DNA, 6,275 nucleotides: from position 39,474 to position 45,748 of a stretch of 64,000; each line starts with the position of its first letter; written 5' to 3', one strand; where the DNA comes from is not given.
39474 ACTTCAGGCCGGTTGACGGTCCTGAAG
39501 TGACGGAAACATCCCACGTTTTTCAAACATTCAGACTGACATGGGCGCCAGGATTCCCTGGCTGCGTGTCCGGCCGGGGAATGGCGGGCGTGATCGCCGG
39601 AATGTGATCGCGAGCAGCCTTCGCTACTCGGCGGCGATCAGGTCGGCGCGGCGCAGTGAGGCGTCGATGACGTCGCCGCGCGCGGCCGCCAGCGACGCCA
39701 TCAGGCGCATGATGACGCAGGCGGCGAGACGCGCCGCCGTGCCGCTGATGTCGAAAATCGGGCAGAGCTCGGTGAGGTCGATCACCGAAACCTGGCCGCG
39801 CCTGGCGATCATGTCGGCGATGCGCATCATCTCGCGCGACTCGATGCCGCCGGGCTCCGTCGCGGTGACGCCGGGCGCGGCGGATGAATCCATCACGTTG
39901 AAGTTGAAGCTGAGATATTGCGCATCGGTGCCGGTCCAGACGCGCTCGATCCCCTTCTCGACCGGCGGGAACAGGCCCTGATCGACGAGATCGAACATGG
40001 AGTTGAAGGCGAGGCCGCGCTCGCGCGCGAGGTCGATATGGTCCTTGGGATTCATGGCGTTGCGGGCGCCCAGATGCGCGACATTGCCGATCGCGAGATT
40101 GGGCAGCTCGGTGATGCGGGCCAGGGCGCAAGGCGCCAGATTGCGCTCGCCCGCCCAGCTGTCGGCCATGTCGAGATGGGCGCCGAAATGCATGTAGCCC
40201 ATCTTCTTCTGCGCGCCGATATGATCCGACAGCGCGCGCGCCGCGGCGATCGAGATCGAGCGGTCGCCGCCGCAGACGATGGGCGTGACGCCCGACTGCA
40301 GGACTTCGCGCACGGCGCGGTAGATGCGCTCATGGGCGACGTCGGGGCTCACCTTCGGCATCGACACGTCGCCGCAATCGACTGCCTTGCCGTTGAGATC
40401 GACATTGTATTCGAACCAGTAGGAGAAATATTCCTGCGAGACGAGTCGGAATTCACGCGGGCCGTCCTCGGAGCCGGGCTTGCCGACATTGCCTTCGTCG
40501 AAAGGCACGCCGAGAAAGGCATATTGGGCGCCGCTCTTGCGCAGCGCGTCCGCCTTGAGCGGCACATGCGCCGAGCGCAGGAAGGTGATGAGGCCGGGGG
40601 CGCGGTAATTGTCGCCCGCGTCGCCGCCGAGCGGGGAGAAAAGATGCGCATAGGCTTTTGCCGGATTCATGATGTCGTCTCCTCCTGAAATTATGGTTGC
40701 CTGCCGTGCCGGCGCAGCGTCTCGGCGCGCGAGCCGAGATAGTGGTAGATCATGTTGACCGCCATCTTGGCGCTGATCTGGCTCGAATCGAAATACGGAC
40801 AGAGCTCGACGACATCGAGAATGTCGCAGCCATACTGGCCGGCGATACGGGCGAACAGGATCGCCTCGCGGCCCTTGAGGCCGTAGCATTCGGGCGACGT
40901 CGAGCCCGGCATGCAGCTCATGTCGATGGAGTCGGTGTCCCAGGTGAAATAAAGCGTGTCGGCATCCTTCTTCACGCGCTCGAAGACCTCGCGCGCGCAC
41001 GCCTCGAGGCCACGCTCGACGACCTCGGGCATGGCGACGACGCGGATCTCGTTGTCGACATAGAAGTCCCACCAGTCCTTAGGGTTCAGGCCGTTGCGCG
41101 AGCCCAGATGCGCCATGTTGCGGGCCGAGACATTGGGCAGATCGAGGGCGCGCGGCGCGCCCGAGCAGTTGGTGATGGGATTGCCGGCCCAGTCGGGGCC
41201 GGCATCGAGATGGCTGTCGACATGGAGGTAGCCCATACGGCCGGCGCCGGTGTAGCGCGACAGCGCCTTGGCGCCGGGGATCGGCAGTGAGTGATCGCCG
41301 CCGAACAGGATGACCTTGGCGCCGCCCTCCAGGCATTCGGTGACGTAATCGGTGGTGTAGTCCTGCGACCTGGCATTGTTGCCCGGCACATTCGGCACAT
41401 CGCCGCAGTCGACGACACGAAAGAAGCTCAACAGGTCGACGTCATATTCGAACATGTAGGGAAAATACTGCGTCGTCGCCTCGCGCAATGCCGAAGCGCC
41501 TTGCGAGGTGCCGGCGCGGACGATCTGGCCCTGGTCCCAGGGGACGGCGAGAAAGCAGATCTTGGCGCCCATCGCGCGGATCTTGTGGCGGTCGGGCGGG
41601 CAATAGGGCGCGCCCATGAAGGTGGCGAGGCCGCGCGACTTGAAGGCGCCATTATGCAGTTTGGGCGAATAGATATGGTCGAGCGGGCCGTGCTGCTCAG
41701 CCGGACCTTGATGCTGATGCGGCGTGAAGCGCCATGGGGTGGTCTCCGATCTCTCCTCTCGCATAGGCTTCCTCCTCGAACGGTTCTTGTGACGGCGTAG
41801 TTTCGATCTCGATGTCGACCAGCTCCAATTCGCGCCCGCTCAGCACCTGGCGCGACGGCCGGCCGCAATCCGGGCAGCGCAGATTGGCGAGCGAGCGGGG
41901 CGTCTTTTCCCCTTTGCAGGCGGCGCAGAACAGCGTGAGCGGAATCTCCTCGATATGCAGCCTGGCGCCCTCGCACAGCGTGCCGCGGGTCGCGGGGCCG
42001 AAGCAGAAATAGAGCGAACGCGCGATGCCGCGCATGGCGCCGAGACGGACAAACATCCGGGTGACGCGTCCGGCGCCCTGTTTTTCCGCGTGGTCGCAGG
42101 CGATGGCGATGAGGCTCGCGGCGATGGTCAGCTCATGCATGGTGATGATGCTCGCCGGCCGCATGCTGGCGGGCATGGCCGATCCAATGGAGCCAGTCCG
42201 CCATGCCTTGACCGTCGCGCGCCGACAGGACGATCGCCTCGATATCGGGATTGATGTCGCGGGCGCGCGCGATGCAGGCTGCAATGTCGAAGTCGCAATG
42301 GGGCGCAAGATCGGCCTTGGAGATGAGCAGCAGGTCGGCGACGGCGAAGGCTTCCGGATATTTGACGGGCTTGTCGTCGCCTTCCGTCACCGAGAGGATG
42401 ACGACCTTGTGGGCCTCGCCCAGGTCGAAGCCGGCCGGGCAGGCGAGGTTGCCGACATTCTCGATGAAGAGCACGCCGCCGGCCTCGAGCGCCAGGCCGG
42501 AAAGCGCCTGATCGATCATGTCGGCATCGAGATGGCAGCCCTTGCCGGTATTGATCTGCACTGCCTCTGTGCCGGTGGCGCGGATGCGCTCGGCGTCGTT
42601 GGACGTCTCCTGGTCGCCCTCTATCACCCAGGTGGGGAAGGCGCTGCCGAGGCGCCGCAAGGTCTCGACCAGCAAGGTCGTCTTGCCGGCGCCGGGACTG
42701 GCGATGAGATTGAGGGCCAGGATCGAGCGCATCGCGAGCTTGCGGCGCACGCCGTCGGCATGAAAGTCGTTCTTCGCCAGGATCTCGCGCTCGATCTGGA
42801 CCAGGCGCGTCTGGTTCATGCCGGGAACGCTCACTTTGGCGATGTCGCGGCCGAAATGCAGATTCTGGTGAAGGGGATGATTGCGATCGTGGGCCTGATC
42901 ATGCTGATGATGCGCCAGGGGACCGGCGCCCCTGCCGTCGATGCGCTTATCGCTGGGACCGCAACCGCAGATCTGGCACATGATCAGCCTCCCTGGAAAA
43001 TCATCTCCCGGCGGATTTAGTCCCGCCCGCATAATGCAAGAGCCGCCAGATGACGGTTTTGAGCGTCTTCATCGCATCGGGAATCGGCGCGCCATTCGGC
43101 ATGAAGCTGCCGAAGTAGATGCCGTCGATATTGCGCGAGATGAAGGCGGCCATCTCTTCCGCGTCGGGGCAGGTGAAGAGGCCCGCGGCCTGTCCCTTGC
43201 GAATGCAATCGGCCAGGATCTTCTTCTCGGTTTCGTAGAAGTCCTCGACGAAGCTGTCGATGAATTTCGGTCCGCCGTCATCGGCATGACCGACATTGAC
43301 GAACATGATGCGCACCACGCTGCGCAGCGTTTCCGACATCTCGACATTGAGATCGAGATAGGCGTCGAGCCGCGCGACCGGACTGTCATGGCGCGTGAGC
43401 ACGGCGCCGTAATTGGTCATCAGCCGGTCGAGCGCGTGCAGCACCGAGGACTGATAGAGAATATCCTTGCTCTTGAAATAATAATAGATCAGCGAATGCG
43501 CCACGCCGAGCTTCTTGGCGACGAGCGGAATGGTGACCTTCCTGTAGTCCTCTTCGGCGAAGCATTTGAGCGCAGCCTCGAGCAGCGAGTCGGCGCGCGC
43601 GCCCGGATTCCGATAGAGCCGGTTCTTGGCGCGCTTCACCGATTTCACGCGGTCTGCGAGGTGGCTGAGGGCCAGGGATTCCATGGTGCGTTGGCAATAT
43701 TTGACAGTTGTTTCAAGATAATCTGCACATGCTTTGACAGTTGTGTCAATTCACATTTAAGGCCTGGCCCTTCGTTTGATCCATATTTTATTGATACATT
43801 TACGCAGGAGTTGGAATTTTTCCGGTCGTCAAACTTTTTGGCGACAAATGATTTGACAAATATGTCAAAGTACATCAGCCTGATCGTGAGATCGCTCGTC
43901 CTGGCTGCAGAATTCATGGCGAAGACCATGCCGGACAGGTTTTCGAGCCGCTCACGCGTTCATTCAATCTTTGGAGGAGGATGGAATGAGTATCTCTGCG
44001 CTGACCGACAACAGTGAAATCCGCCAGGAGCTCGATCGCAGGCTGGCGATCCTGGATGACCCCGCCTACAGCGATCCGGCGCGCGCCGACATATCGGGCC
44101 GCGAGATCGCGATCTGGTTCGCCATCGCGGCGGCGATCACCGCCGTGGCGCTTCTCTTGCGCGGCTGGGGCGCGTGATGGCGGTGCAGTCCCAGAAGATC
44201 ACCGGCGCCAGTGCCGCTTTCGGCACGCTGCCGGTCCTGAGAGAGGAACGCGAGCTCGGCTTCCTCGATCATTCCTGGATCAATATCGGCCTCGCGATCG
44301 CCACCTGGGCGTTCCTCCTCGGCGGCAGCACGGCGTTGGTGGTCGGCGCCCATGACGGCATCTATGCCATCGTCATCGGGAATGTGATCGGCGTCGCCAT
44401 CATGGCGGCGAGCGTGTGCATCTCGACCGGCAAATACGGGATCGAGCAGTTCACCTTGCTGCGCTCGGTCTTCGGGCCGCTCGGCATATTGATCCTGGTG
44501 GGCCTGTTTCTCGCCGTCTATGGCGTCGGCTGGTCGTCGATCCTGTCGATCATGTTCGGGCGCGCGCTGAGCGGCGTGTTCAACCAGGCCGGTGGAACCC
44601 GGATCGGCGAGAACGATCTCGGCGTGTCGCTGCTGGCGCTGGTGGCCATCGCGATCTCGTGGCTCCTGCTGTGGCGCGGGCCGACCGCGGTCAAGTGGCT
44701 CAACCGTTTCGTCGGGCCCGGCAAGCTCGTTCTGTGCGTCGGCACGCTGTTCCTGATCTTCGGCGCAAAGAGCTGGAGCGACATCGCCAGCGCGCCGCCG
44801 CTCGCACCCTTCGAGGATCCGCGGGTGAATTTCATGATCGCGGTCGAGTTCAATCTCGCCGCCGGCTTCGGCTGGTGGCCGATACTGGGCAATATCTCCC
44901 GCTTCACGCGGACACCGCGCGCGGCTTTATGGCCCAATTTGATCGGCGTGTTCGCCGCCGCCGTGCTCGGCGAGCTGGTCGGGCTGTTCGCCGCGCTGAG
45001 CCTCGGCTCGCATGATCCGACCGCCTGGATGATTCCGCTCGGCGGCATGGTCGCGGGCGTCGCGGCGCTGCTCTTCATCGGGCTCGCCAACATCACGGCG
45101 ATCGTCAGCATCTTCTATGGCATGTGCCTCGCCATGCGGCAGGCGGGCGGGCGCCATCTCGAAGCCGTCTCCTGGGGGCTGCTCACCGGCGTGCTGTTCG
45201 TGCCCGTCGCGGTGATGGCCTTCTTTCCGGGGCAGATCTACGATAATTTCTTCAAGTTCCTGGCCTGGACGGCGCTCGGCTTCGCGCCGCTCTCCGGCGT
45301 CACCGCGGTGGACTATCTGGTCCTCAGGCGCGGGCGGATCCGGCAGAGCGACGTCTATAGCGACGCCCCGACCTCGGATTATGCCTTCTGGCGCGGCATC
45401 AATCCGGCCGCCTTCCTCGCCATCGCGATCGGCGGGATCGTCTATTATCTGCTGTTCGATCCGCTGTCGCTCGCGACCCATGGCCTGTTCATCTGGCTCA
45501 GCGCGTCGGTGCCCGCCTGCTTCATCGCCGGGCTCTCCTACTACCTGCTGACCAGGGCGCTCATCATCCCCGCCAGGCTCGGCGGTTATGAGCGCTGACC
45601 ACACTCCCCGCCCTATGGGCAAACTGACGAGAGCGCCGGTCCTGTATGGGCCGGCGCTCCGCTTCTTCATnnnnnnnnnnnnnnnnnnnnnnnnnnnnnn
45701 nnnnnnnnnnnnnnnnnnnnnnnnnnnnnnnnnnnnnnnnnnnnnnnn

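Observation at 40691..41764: Alpha-subunit substrate loop is of the pre-metformin type (G287-S288-T289-S290)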

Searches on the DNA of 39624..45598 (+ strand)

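Call 33: search_dna_similar(query=window:39624-45598:+, collection=plasmids, mode=distant, max_rows=20)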
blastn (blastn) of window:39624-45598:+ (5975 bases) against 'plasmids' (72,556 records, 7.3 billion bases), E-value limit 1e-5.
Records with a match: 115; places in all: 130; records where one place covers at least 80% of the query: 3.
Best place of each record, by identity: 60-80% 115.
By first word of the organism name: Rhizobium 25; Azospirillum 12; Sinorhizobium 9; Bradyrhizobium 9; Ensifer 7; Mesorhizobium 6; Cupriavidus 4; Escherichia 4; Pseudomonas 3; Paraburkholderia 3; and 26 more.
By predicted mobility (MOB-suite, as given by PLSDB): non-mobilizable 56; conjugative 44; mobilizable 15.
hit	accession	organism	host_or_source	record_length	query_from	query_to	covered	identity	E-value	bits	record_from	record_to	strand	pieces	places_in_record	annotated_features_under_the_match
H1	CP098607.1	Pseudomonas mendocina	-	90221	1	5896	91%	77.6%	0e+0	4395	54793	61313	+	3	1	cytosine permease | agmatinase family protein | arginase family protein | hypB: hydrogenase nickel incorporation protein HypB | TetR/AcrR family transcriptional regulator | and 1 other names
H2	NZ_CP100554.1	Pseudomonas hydrolytica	cell culture,wastewater treatment plant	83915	1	5896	91%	77.5%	0e+0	4385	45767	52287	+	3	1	cytosine permease | agmatinase family protein | arginase family protein | hypB: hydrogenase nickel incorporation protein HypB | TetR/AcrR family transcriptional regulator | and 2 other names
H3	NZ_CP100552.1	Pseudomonas sp. KHPS1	cell culture,wastewater treatment plant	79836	28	5896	91%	77.5%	0e+0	4359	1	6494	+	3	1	cytosine permease | agmatinase family protein | hypB: hydrogenase nickel incorporation protein HypB | TetR/AcrR family transcriptional regulator | hydrogenase maturation nickel metallochaperone HypA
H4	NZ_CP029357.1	Azospirillum thermophilum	cell culture,hot spring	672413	2567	3190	10%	74.0%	8e-100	375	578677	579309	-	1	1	hypB: hydrogenase nickel incorporation protein HypB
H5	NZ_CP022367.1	Azospirillum sp. TSH58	single cell,paddy soils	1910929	2557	3190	11%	72.6%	2e-88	336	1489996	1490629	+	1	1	record has no annotation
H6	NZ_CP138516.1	Variovorax paradoxus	Legume root,PacBio whole genome assembly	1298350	2557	3205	11%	67.5%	3e-54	224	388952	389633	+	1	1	none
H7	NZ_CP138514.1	Variovorax paradoxus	Legume root,PacBio whole genome assembly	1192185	2557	3205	11%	67.4%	4e-53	219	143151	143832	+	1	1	none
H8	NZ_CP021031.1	Rhizobium sp. NXC14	Phaseolus vulgaris,cell culture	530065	2625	3241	10%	70.4%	1e-65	261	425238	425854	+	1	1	hypB: hydrogenase nickel incorporation protein HypB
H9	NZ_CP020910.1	Rhizobium etli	Phaseolus vulgaris,cell culture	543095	2625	3241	10%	70.4%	1e-65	261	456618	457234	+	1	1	hypB: hydrogenase nickel incorporation protein HypB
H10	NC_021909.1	Rhizobium etli bv. mimosae str. Mim1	Mimosa affinis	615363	2625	3241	10%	69.5%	8e-62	248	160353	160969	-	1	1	hypB: hydrogenase nickel incorporation protein HypB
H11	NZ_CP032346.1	Azospirillum brasilense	soil sample,Agricultural field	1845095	2622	3190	10%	73.8%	8e-87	332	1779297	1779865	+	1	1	record has no annotation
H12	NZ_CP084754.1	Roseateles sp. XES5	Xenopus laevis,bacterial culture,swab ...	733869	4668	5678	10%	67.9%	9e-23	183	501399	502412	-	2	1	cytosine permease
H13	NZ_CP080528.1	Mesorhizobium sp. AR07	Oxytropis sp.,Cell culture,root nodule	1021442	2624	3205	10%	70.5%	1e-65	261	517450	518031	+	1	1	record has no annotation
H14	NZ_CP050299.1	Mesorhizobium huakuii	Oxytropis kamtschatica,cell ...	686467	2625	3205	10%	70.1%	2e-62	251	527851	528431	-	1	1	none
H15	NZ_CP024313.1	Rhizobium sp. NXC24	Phaseolus vulgaris,cell culture,plant ...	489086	2646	3205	9%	70.0%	2e-57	234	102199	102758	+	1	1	hypB: hydrogenase nickel incorporation protein HypB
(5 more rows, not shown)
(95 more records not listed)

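Call 34: get_annotated_region(hit=H1, flank=6000)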
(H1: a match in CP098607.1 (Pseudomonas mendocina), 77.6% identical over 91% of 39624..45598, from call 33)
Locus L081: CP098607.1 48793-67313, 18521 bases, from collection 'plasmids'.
description: Pseudomonas mendocina strain MET-2 plasmid pMET-2, complete sequence
organism: Pseudomonas mendocina (NCBI taxid 300)
taxonomy: Bacteria; Pseudomonadota; Gammaproteobacteria; Pseudomonadales; Pseudomonadaceae; Pseudomonas; Pseudomonas mendocina
host: -; source: -; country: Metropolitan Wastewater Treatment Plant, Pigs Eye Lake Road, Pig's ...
typing (MOB-suite, as given by PLSDB): non-mobilizable
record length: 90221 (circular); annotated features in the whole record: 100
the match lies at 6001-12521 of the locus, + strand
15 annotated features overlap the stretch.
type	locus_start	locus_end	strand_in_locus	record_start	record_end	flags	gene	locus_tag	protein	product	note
CDS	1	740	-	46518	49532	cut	-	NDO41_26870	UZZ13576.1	Tn3 family transposase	-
CDS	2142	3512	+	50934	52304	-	-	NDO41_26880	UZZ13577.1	aspartate aminotransferase family protein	-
CDS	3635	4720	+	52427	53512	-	-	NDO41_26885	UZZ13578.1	polyamine ABC transporter substrate-binding protein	-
CDS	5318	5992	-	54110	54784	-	-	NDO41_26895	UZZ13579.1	HupE/UreJ family protein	-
CDS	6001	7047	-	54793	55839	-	-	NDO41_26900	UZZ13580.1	arginase family protein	-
CDS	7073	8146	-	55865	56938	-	-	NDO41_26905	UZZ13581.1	agmatinase family protein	-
CDS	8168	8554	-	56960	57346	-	-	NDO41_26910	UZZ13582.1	hydrogenase maturation nickel metallochaperone HypA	-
CDS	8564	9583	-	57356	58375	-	hypB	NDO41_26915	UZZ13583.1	hydrogenase nickel incorporation protein HypB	-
CDS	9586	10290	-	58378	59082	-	-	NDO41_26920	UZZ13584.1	TetR/AcrR family transcriptional regulator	-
CDS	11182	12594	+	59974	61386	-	-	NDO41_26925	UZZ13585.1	cytosine permease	-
CDS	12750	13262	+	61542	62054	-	-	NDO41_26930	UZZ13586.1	XRE family transcriptional regulator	-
CDS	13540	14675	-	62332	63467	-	-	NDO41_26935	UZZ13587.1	IS3 family transposase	-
CDS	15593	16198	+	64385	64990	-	-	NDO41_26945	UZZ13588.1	recombinase family protein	-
CDS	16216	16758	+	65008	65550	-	-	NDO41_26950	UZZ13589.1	DUF4158 domain-containing protein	-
CDS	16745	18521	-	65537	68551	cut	-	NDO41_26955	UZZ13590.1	Tn3 family transposase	-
